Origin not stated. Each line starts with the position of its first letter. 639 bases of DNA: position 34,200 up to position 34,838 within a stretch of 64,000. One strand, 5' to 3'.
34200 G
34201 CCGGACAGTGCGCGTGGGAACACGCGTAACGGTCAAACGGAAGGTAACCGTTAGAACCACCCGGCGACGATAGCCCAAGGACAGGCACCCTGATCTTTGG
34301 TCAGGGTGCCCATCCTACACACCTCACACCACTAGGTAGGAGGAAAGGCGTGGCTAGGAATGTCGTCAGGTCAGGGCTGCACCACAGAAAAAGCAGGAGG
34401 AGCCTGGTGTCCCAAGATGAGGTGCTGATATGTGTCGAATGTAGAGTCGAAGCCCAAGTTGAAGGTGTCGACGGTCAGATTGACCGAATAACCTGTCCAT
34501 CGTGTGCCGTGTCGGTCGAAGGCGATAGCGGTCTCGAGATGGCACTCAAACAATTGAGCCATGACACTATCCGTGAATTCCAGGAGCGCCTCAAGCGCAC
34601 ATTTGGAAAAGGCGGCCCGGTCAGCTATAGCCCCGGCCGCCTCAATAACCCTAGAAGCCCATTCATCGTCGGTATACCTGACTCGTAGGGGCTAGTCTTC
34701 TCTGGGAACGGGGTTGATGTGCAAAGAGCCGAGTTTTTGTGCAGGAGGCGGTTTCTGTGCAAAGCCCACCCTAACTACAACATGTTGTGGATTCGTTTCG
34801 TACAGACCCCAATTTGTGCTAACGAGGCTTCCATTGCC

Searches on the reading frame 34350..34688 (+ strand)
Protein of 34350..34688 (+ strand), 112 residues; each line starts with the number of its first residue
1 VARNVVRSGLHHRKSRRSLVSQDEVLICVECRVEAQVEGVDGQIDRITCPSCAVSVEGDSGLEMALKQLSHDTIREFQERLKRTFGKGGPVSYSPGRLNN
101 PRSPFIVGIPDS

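Call 7: search_protein_families(library=pfam, proteins=[window:34350-34688:+], max_evalue=0.01)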
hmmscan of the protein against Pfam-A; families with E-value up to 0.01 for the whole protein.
window:34350-34688:+ (112 aa): 0 families

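Call 8: search_protein_families(library=padloc, proteins=[window:34350-34688:+], max_evalue=0.01)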
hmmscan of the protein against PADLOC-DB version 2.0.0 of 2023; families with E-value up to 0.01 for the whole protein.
window:34350-34688:+ (112 aa): 0 families

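Call 10: search_protein_families(library=ncbifam, proteins=[window:34350-34688:+], max_evalue=0.1)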
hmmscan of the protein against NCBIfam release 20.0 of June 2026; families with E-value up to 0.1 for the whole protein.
window:34350-34688:+ (112 aa): 1 family
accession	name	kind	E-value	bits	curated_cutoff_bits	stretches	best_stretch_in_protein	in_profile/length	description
NF041259.1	mono_DmmA_fam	domain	0.093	13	60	0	21-56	47-80/101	dimethylamine monooxygenase subunit DmmA family protein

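Call 76: search_protein_families(library=phrogs, proteins=[window:34350-34688:+], max_evalue=0.001)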
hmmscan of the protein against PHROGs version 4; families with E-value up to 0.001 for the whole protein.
window:34350-34688:+ (112 aa): 0 families
